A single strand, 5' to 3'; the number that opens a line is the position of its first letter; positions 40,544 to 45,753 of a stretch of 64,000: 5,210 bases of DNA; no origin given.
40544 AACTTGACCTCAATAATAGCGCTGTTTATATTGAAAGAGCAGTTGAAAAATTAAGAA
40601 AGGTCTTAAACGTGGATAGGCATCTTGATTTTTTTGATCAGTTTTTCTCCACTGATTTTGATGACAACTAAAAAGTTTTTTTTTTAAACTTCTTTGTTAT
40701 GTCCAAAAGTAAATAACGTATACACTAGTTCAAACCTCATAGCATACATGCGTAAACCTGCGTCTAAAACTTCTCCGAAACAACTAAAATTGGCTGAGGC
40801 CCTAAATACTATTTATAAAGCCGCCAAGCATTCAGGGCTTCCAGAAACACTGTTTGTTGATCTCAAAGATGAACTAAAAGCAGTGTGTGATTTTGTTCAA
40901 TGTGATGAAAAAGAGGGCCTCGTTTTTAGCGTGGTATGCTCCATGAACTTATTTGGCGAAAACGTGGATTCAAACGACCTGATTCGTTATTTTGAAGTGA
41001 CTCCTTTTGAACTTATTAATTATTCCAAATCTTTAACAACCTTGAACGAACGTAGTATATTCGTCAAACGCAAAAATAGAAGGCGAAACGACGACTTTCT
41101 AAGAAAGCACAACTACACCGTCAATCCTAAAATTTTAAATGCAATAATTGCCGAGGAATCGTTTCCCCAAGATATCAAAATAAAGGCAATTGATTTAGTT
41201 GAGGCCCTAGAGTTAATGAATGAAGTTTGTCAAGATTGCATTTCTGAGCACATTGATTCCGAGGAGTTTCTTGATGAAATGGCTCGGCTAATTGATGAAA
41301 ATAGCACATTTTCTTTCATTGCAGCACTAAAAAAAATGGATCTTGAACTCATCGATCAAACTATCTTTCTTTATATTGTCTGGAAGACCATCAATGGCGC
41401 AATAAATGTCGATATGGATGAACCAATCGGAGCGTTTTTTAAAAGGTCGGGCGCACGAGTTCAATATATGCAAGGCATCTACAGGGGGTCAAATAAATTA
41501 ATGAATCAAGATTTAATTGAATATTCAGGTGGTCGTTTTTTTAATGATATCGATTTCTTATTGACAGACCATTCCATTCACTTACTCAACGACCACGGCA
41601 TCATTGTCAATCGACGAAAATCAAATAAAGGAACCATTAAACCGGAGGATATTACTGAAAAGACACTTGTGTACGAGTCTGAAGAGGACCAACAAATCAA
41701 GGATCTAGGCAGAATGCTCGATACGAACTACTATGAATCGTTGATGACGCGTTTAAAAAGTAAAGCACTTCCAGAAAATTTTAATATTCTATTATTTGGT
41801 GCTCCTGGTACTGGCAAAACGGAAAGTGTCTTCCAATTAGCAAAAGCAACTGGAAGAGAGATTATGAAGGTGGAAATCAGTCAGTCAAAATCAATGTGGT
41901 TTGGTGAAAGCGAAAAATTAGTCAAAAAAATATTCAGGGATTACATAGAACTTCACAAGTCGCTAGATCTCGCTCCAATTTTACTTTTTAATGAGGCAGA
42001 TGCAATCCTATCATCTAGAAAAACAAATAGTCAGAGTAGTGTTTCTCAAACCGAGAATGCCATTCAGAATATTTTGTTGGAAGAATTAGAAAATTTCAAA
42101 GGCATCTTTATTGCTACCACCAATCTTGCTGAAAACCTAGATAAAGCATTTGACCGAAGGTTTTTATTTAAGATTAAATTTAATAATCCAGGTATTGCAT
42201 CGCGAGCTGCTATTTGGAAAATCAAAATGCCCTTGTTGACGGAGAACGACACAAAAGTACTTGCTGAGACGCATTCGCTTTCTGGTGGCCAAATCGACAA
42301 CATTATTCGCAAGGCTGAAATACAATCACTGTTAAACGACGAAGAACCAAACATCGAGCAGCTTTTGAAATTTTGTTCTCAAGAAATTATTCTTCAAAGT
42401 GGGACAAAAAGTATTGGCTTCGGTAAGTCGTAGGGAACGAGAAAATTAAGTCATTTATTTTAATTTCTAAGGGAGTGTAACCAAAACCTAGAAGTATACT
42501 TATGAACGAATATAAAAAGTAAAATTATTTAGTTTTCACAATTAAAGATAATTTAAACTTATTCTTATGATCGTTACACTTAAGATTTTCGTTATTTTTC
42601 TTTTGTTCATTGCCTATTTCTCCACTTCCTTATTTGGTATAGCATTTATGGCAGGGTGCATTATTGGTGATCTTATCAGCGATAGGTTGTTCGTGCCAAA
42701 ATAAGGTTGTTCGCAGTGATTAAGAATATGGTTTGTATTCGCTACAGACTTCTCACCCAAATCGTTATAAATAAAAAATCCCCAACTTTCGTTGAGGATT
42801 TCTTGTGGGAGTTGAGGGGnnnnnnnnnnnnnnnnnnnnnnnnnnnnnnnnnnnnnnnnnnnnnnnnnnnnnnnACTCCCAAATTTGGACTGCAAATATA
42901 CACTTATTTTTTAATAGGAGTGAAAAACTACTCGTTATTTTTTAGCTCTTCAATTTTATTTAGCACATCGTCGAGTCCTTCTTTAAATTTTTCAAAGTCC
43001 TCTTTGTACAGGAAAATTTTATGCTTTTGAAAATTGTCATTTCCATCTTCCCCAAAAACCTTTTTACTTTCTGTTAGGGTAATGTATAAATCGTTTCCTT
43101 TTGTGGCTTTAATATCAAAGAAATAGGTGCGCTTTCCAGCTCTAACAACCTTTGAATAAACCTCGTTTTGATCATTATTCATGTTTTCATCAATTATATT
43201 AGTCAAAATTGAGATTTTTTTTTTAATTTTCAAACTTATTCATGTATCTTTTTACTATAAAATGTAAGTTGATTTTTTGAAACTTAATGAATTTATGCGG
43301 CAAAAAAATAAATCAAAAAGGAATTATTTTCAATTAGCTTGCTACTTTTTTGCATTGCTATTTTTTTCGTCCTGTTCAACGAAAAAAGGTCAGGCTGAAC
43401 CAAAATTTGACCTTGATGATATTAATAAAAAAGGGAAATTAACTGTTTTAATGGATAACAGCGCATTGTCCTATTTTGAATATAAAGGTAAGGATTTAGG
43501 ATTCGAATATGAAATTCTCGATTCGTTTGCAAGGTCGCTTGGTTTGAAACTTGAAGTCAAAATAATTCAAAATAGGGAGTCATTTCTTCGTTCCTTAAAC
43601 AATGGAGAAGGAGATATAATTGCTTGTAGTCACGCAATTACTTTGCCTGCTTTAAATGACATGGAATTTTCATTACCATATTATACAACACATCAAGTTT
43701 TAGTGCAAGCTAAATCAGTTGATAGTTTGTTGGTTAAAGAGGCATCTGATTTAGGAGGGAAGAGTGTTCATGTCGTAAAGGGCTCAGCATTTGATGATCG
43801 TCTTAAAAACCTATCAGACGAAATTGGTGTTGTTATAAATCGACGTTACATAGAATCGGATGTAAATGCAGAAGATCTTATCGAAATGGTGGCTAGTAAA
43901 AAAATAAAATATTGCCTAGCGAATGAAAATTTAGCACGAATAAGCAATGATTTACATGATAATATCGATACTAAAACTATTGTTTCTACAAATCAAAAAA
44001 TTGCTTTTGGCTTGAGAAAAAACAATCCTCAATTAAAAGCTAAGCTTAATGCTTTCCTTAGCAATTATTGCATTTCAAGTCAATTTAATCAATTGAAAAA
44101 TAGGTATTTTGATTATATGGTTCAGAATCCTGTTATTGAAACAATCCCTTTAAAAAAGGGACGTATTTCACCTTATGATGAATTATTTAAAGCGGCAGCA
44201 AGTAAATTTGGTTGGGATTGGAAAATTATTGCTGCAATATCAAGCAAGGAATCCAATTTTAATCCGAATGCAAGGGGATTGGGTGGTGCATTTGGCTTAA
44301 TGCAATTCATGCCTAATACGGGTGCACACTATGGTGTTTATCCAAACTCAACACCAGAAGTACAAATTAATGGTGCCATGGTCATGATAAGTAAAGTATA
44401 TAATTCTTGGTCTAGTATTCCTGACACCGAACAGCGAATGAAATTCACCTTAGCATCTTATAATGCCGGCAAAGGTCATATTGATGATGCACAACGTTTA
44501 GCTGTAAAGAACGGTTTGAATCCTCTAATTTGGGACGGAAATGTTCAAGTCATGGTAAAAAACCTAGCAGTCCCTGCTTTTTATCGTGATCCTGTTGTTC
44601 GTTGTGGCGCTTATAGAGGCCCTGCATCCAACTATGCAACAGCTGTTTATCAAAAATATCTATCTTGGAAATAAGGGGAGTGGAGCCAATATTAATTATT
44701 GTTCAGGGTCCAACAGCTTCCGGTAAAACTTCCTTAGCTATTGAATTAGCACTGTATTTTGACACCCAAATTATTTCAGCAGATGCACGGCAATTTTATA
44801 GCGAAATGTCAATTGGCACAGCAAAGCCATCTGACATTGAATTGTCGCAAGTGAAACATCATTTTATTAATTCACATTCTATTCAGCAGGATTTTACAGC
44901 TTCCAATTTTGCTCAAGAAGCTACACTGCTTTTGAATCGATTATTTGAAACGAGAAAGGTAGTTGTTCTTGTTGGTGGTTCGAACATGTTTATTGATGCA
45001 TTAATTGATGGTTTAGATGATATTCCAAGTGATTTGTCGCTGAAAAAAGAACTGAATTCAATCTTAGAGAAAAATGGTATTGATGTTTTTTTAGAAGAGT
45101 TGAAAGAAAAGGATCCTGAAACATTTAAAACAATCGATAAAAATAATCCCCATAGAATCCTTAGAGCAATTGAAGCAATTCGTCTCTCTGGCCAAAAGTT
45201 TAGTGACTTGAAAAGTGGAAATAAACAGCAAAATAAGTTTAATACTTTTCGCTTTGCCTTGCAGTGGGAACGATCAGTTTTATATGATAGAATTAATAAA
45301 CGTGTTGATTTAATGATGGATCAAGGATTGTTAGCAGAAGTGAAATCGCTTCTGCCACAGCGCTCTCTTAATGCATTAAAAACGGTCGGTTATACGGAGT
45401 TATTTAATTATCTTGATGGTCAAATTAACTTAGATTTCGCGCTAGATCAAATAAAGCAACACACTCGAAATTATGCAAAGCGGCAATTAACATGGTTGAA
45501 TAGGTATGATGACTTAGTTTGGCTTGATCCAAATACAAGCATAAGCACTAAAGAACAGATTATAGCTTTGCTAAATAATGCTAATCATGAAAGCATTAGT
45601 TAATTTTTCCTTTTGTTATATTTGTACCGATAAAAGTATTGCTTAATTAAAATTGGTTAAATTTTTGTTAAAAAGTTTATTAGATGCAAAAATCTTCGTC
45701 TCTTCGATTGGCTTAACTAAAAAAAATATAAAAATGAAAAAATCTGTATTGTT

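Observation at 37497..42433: Four-gene block beside tRNA-Val: PcfJ-like protein, unknown protein, orphan ECF-like sigma factor and AAA+ ATPase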

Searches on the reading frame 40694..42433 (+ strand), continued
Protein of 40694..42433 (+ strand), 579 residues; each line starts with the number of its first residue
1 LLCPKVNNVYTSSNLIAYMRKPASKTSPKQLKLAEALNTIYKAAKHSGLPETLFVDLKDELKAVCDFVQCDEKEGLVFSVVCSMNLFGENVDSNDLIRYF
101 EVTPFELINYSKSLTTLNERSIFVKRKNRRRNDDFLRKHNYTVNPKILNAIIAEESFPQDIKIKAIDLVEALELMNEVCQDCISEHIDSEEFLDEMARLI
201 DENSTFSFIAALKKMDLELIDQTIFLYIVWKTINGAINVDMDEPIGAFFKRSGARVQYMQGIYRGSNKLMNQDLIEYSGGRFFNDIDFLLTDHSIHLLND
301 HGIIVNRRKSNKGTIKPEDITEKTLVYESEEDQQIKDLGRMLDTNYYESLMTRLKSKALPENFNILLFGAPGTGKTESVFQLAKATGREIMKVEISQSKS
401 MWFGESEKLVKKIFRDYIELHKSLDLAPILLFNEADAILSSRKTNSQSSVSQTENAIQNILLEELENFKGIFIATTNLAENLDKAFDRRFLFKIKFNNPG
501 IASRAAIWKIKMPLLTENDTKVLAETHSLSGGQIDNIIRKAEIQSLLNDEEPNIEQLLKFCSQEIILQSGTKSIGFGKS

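Call 79: get_annotated_region(hit=H1, flank=7000)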
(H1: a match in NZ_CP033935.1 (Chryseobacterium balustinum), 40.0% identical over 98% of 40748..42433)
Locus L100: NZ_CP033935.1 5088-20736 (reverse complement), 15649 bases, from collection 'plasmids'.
description: Chryseobacterium balustinum strain KC_1863 plasmid unnamed, complete sequence
organism: Chryseobacterium balustinum (NCBI taxid 246)
taxonomy: Bacteria; Bacteroidota; Flavobacteriia; Flavobacteriales; Weeksellaceae; Chryseobacterium; Chryseobacterium balustinum
host: -; source: fish,pure isolate,blood; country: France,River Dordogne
typing (MOB-suite, as given by PLSDB): non-mobilizable
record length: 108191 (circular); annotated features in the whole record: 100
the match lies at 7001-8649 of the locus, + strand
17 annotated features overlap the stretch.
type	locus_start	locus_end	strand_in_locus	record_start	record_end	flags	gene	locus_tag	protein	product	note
CDS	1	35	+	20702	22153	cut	-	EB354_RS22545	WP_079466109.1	hypothetical protein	-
CDS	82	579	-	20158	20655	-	-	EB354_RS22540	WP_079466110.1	thermonuclease family protein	-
CDS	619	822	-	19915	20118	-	-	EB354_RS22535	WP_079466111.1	hypothetical protein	-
CDS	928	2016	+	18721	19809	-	-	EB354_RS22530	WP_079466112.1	hypothetical protein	-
CDS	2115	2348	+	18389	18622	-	-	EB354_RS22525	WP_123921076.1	hypothetical protein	-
CDS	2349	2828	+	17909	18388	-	-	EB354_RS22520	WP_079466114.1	3'-5' exonuclease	-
CDS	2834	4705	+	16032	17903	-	-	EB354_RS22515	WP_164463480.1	DUF262 domain-containing protein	-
CDS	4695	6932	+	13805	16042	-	-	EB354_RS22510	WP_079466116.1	DUF262 domain-containing protein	-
CDS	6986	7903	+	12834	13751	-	-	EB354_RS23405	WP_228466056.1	hypothetical protein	-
CDS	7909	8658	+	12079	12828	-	-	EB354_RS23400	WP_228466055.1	AAA family ATPase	-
CDS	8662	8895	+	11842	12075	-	-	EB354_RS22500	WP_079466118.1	hypothetical protein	-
CDS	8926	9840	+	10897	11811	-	-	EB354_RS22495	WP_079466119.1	WYL domain-containing protein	-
CDS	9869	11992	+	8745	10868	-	-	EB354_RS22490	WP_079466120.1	GTPase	-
CDS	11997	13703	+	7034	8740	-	-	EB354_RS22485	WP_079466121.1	LeoA/HP0731 family dynamin-like GTPase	-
CDS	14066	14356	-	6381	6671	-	-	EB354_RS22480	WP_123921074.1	hypothetical protein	-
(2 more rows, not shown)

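Call 89: search_protein_families(library=pfam, alignment_id=A7, max_evalue=5)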
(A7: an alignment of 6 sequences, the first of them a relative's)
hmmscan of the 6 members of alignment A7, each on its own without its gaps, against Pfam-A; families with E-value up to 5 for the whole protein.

A. member 1, L004:7439-8542:- (367 aa): 1 family
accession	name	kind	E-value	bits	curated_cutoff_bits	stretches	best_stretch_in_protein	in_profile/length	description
PF06803.17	DUF1232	-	0.088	13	23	1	332-350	17-35/37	Protein of unknown function (DUF1232)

B. families by the number of members that match (of 6 scanned): 9 families
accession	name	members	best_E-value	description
PF06803.17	DUF1232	5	1.9e-05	Protein of unknown function (DUF1232)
PF10263.15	SprT-like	2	0.036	SprT-like family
PF09188.15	DUF1951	1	0.021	Domain of unknown function (DUF1951)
PF19095.5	DUF5783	1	0.039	Family of unknown function (DUF5783)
PF07108.16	PipA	1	0.075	PipA protein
PF15639.11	Tox-MPTase3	1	0.11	Metallopeptidase toxin 3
PF22881.1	FilE_C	1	0.14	FilE, C-terminal domain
PF14891.12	Peptidase_M91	1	0.18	Effector protein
PF25310.1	VG15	1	0.26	VG15 protein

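Call 90: search_solved_structures(query=A7, max_evalue=10)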
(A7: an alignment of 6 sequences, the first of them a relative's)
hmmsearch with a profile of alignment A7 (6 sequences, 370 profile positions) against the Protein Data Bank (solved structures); distinct sequences matched with E-value up to 10: 1.
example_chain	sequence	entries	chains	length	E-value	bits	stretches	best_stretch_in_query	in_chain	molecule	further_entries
4fdw_A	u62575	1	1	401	0.1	15.2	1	149-209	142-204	leucine rich hypothetical protein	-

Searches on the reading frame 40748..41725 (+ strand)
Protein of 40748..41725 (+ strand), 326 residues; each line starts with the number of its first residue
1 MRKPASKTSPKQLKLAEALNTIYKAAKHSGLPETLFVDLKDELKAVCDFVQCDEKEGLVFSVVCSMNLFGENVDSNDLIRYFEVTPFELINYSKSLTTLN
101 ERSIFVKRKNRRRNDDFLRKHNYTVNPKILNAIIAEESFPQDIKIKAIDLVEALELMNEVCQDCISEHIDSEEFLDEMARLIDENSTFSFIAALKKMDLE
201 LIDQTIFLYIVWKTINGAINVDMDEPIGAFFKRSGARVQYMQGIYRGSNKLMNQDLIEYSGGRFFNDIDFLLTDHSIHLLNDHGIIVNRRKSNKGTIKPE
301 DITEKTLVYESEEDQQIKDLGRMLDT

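Call 54: predict_structure(alignment_id=A4)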
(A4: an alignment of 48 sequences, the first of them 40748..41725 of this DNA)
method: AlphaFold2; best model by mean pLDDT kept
length: 326 residues; sequences in the alignment: 48
mean_pLDDT: 85.9   pTM: 0.68
mean pLDDT of the five models: 85.9, 85.7, 85.6, 85.2, 84.3
residues with pLDDT >= 90: 189; 70-90: 90; 50-70: 35; < 50: 12
segments of 3 or more residues with pLDDT < 50: 1-11
pLDDT, mean of each block of 10 residues (from residue 1): 40 82 96 94 95 95 93 90 91 90 88 67 91 90 82 95 92 93 95 95 97 92 93 90 90 92 73 93 81 54 61 84 78
secondary structure, 60 per line:
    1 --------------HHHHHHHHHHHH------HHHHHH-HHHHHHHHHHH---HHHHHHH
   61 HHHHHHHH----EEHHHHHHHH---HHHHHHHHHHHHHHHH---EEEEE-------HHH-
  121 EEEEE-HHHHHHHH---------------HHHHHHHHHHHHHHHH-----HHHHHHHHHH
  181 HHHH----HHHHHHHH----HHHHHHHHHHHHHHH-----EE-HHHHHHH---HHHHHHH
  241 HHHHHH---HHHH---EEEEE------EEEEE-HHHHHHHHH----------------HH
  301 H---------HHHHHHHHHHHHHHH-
elements in order: H15-26 H33-38 H40-50 H54-68 H75-82 H86-101 E105-109 E121-125 H127-134 H150-165 H171-184 H189-196 H201-215 H224-230 H234-246 H250-253 E257-261 E268-272 H274-282 H311-325

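Call 56: fold_search(model_id=the predicted structure, library=pdb)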
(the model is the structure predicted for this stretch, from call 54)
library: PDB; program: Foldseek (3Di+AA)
matches with E <= 10: 411; with E <= 0.001: 0
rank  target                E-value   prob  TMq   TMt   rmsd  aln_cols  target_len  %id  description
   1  8ebs_D                1.9e-02  0.38  0.17  0.13  20.1       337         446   11  Initial DNA-lesion (Cy5) binding by XPC and TFIIH (released 2023-04-19)
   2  9gm9_D                4.2e-02  0.35  0.18  0.19  21.8       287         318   14  MukBEF in a DNA capture state (released 2025-03-26)
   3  8ebu_D                5.4e-02  0.41  0.21  0.16  21.6       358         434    9  XPC release from Core7-XPA-DNA (Cy5) (released 2023-04-19)
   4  9gm7_D                5.7e-02  0.47  0.18  0.20  17.8       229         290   12  MukBEF in a nucleotide-bound state with open neck gate (monomer) (released 2025-03-26)
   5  9gm7_C                7.8e-02  0.16  0.14  0.11  16.6       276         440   12  MukBEF in a nucleotide-bound state with open neck gate (monomer) (released 2025-03-26)
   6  3c7j_A                9.1e-02  0.25  0.18  0.23  17.6       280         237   10  Crystal structure of transcriptional regulator (GntR family member) from Pseudomonas syringae pv. tomato str. DC3000 (released 2008-02-26)
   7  5jbr_B                1.0e-01  0.85  0.21  0.43  16.3       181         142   10  Crystal structure of uncharacterized protein Bcav_2135 from Beutenbergia cavernae (released 2016-04-20)
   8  1zg3                  1.2e-01  0.51  0.21  0.19  19.8       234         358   13  Crystal structure of the isoflavanone 4'-O-methyltransferase complexed with SAH and 2,7,4'-trihydroxyisoflavanone (released 2006-08-01)
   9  3euh_A                1.3e-01  0.28  0.18  0.18  16.4       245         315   15  Crystal Structure of the MukE-MukF Complex (released 2009-01-20)
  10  9gc3_A                1.3e-01  0.20  0.17  0.11  24.4       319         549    9  yeast TFIIIC TauB subcomplex bound to a tRNA gene (released 2024-11-27)
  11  5z7b_A                1.4e-01  0.41  0.20  0.30  18.8       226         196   12  Crystal structure of the VanR transcription factor in complex with vanillate (released 2018-08-29)
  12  8cli_A                1.4e-01  0.18  0.16  0.11  23.1       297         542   11  TFIIIC TauB-DNA monomer (released 2023-06-21)
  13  8ebt_D                1.4e-01  0.25  0.21  0.16  21.4       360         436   10  XPA repositioning Core7 of TFIIH relative to XPC-DNA lesion (Cy5) (released 2023-04-19)
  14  9pd3_D                1.4e-01  0.18  0.19  0.15  21.6       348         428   11  NER dual incision complex - DuIS (released 2026-02-18)
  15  9kus_A                1.5e-01  0.57  0.21  0.19  18.7       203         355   11  Cryo-EM structure of C-Methyltransferase from Rhododendron dauricum (released 2025-05-21)
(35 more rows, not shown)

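Call 86: fold_search(model_id=the predicted structure, library=viral)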
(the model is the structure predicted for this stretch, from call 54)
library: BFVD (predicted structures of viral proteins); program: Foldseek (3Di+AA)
matches with E <= 10: 458; with E <= 0.001: 0
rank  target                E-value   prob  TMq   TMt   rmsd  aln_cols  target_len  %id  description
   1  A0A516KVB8            2.5e-02  0.93  0.23  0.31  17.6       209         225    9  (no name in the UniProt tables at hand)
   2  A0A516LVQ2            4.3e-02  0.77  0.22  0.26  15.4       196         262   15  (no name in the UniProt tables at hand)
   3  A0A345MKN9            5.0e-02  0.90  0.19  0.33  13.5       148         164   16  (no name in the UniProt tables at hand)
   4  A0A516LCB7            5.0e-02  0.16  0.14  0.12  25.8       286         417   14  (no name in the UniProt tables at hand)
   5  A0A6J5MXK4            6.1e-02  0.90  0.15  0.36  10.1        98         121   15  Uncharacterized protein [uncultured Caudovirales phage]
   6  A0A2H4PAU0            6.1e-02  0.38  0.17  0.17  16.9       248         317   11  (no name in the UniProt tables at hand)
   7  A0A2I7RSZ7            6.8e-02  0.60  0.16  0.31  16.2       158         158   14  (no name in the UniProt tables at hand)
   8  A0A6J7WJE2            6.8e-02  0.47  0.17  0.27  20.2       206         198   14  HTH_ARSR domain containing protein [uncultured Caudovirales phage]
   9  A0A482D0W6            6.8e-02  0.21  0.15  0.17  20.8       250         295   13  (no name in the UniProt tables at hand)
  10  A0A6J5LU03            8.4e-02  0.63  0.19  0.27  18.0       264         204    8  Transcription regulator TrmB, N-terminal [uncultured Caudovirales phage]
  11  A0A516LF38            9.3e-02  1.00  0.20  0.57   3.9        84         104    8  (no name in the UniProt tables at hand)
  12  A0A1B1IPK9            9.3e-02  0.38  0.22  0.25  21.7       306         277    9  (no name in the UniProt tables at hand)
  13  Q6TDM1                1.1e-01  0.97  0.17  0.54   4.3        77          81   12  ORF E81 [Sulfolobus virus Kamchatka 1]
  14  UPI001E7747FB         1.2e-01  0.95  0.19  0.22   4.9        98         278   14  (no name look-up for this kind of identifier)
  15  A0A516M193            1.3e-01  0.99  0.21  0.53   3.8        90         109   11  (no name in the UniProt tables at hand)
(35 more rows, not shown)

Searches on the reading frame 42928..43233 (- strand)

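Call 46: search_protein_families(library=pfam, proteins=[window:42928-43233:-], max_evalue=0.01)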
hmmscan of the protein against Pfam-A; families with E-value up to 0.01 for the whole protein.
window:42928-43233:- (101 aa): 1 family
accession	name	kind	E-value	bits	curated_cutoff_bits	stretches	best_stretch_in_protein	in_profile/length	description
PF11680.14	DUF3276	-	1.3e-35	122.8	23.1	1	16-99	3-86/131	Protein of unknown function (DUF3276)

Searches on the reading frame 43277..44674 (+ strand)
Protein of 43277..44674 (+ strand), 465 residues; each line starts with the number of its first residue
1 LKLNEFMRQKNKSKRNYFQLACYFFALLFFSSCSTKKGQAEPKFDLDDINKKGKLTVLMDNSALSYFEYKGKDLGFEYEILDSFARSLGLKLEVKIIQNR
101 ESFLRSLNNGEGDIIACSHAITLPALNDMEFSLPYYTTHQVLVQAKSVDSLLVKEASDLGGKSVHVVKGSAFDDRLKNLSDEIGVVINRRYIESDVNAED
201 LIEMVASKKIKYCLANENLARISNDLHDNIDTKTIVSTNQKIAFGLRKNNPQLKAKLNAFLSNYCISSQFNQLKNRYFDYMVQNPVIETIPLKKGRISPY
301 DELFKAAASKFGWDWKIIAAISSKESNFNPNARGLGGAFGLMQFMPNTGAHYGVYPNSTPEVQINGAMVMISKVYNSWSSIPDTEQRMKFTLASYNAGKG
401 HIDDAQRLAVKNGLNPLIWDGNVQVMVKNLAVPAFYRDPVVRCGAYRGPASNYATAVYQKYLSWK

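Call 46: search_protein_families(library=pfam, proteins=[window:43277-44674:+], max_evalue=0.01)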
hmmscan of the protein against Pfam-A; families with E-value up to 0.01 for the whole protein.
window:43277-44674:+ (465 aa): 3 families
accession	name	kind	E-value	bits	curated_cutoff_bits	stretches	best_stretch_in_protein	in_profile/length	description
PF01464.25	SLT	-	1.6e-17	63.6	21.3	1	303-408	2-107/117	Transglycosylase SLT domain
PF00497.25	SBP_bac_3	-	3.4e-17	62.9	26.4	1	58-279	4-131/132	Bacterial extracellular solute-binding proteins, family 3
PF13406.11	SLT_2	-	0.00038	20.2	24.3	0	337-354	154-171/292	Transglycosylase SLT domain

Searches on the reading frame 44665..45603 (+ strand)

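Call 80: search_protein_families(library=pfam, proteins=[window:44665-45603:+], max_evalue=0.0001)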
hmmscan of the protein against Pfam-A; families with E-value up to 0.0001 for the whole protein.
window:44665-45603:+ (312 aa): 2 families
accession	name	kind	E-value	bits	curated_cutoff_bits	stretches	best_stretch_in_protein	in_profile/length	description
PF01715.23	IPPT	-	2.8e-76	256.8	23.6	1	43-280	1-242/243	IPP transferase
PF01745.22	IPT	-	3.1e-12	46.8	20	1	11-114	4-107/233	Isopentenyl transferase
